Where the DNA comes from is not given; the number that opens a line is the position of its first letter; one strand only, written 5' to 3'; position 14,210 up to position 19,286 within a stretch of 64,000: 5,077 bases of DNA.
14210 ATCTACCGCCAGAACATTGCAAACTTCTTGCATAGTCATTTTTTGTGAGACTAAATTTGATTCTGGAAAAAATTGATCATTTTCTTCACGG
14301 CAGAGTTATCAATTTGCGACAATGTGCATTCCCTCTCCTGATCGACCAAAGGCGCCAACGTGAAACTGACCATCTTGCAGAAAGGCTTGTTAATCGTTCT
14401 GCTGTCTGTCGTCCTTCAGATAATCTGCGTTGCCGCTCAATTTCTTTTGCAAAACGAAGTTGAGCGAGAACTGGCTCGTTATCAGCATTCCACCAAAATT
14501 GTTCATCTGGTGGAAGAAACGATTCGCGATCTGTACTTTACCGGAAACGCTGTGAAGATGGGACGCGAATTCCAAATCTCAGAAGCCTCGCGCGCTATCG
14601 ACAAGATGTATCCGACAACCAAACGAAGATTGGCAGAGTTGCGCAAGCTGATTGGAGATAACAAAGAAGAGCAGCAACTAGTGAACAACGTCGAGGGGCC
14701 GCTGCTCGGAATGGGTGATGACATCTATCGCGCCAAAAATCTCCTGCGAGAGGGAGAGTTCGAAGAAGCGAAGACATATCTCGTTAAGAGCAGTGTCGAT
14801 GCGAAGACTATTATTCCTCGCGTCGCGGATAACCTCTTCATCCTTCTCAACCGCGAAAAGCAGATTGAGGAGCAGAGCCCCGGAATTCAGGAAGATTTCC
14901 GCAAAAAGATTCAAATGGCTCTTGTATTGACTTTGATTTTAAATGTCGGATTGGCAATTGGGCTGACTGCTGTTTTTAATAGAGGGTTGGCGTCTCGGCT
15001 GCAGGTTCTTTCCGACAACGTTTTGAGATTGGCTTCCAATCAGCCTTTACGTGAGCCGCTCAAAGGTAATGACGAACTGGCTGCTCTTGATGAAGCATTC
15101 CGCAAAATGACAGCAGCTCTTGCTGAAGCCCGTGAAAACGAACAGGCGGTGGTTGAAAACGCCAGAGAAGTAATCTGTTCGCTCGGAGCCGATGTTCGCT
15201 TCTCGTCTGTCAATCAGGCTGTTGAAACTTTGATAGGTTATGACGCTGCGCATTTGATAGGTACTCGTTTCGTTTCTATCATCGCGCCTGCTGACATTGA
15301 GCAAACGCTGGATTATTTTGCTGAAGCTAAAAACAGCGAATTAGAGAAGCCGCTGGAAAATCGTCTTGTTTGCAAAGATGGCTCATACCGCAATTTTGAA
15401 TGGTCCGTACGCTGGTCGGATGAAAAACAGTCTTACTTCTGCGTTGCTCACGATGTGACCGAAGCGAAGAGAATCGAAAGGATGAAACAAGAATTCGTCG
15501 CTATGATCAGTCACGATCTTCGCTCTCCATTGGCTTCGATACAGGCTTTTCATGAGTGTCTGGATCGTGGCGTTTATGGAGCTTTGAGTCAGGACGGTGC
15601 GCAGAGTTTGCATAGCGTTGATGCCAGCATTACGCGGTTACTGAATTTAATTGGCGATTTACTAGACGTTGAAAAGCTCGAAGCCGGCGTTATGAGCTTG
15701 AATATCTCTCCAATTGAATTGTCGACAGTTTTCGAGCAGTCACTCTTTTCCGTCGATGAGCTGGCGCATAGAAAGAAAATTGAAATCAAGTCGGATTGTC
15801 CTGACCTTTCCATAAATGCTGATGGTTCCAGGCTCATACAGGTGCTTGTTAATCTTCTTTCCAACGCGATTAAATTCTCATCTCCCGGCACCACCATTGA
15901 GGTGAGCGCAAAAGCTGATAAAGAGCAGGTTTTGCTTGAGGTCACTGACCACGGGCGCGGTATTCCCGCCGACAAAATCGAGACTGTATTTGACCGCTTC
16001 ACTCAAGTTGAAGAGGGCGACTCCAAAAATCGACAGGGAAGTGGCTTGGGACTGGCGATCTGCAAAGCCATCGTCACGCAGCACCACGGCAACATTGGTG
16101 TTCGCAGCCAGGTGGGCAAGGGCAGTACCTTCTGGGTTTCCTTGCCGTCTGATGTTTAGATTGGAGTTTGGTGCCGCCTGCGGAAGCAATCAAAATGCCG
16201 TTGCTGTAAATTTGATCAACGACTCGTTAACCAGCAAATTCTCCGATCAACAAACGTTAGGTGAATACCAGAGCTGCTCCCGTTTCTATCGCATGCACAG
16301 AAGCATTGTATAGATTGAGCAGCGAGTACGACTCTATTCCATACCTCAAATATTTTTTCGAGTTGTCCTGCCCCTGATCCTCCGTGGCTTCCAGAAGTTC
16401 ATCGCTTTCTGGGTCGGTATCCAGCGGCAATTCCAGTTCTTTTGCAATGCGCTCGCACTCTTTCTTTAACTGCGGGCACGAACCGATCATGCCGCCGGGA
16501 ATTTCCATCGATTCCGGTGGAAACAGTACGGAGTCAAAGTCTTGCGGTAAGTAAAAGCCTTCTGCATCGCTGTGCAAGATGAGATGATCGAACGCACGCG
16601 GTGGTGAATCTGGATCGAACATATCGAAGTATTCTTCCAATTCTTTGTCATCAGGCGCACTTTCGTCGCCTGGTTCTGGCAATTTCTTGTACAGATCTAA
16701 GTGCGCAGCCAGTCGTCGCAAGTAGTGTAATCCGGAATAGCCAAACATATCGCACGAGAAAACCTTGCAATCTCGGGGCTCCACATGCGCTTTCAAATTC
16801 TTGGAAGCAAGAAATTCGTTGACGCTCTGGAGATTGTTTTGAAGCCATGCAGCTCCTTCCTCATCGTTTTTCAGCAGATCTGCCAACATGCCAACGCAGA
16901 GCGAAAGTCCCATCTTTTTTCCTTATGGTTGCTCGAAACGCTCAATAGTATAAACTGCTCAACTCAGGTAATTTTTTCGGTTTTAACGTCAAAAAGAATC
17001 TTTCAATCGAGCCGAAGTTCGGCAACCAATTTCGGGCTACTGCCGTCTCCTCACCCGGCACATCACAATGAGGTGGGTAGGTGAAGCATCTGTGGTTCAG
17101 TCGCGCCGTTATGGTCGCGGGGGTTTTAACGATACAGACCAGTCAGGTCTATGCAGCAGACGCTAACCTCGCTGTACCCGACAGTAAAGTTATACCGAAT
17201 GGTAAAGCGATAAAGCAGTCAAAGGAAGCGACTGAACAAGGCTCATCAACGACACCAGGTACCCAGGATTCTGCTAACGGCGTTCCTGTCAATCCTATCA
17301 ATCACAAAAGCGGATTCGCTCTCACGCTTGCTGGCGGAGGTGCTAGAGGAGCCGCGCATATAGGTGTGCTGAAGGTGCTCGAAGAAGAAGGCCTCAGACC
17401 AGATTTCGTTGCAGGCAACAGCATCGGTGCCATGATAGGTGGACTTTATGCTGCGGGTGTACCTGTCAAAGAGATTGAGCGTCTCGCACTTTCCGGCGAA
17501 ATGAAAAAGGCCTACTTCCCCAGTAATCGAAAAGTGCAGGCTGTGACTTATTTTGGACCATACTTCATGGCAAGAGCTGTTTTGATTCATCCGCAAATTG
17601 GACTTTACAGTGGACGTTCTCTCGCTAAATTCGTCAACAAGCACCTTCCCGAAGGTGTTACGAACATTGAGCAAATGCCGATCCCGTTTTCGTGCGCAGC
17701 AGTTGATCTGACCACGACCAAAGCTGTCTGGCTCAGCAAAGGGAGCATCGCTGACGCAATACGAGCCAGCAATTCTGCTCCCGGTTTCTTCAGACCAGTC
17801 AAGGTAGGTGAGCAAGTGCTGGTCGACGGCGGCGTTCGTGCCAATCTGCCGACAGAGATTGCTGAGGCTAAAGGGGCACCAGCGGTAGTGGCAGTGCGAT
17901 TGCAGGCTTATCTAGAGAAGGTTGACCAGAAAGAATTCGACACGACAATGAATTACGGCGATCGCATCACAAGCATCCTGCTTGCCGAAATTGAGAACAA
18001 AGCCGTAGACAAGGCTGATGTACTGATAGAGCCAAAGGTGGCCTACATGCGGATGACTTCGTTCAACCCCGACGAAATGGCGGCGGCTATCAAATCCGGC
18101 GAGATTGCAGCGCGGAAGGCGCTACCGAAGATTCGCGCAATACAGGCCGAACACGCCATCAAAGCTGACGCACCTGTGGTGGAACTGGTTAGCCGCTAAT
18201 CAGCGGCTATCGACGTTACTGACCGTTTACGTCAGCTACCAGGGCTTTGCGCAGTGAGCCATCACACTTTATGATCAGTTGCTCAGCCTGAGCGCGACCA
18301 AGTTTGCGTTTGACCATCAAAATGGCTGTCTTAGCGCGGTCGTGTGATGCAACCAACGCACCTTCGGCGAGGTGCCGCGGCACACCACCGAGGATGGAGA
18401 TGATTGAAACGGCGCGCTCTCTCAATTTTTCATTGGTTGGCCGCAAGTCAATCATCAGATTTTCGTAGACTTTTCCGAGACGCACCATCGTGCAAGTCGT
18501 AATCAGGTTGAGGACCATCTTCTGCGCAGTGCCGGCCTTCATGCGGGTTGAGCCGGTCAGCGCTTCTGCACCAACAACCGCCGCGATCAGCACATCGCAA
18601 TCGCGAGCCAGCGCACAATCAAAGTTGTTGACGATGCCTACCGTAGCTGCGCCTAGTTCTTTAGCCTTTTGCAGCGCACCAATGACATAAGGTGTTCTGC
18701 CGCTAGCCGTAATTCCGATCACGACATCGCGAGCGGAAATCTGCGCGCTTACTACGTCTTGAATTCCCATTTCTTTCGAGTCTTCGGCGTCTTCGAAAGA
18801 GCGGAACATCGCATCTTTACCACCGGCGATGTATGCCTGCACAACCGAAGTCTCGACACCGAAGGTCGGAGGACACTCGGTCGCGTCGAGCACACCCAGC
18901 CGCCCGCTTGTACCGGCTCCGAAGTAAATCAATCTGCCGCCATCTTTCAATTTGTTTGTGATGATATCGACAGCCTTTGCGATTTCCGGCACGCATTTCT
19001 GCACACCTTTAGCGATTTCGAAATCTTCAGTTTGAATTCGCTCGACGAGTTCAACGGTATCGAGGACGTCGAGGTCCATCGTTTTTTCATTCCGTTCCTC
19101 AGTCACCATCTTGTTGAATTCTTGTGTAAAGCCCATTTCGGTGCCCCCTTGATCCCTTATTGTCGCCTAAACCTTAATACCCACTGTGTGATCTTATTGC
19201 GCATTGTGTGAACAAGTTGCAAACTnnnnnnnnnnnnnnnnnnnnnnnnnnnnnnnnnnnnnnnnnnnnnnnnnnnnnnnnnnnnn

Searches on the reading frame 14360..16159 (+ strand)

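Call 54: search_protein_families(library=pfam, proteins=[window:14360-16159:+], max_evalue=0.00001)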
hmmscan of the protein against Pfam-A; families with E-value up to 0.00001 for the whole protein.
window:14360-16159:+ (599 aa): 5 families
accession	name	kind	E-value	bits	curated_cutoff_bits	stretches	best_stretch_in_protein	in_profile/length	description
PF02518.31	HATPase_c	-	7.5e-32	110.5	26.4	1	488-597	2-109/111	Histidine kinase-, DNA gyrase B-, and HSP90-like ATPase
PF00512.31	HisKA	-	1e-16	61.1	26.9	1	375-443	1-66/66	His Kinase A (phospho-acceptor) domain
PF08447.18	PAS_3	-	9.9e-09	35.8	25.6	1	283-353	3-75/89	PAS fold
PF13426.13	PAS_9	-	7.4e-08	33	27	1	280-368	12-103/103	PAS domain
PF08448.16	PAS_4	-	4.8e-06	27.2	23.1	1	266-371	2-110/110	PAS fold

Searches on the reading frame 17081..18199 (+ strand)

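Call 54: search_protein_families(library=pfam, proteins=[window:17081-18199:+], max_evalue=0.00001)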
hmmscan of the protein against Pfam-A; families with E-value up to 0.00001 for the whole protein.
window:17081-18199:+ (372 aa): 1 family
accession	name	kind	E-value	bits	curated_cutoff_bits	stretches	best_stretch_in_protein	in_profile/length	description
PF01734.28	Patatin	-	3.5e-32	112.6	27.7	1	81-261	1-190/191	Patatin-like phospholipase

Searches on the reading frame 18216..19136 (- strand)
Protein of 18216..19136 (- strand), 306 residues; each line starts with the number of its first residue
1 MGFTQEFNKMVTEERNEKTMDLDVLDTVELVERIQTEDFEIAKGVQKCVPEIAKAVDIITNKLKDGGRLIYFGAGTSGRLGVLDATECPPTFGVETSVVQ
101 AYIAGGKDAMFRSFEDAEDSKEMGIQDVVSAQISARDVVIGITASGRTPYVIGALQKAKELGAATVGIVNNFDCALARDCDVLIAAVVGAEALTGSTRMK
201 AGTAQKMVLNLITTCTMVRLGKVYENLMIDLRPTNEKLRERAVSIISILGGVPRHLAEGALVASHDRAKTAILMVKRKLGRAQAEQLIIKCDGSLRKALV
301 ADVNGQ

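Call 54: search_protein_families(library=pfam, proteins=[window:18216-19136:-], max_evalue=0.00001)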
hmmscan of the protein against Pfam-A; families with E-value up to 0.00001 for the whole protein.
window:18216-19136:- (306 aa): 5 families
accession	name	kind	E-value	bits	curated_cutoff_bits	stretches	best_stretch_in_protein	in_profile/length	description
PF22645.1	GKRP_SIS_N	-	1.5e-20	73.5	27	1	51-157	1-111/113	Glucokinase regulatory protein N-terminal SIS domain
PF13580.11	SIS_2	-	4.2e-12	46.7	27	1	50-169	19-137/138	SIS domain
PF01380.27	SIS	-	8.4e-11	42.2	25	1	129-212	47-128/131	SIS domain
PF22198.1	GKRP_SIS_2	-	3.4e-07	30.6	27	1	52-113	7-68/191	Glucokinase regulatory protein, second SIS domain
PF20741.3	GKRP-like_C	-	3.6e-06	27.9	27.7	0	225-264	1-40/100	C-terminal lid domain of glucokinase regulatory protein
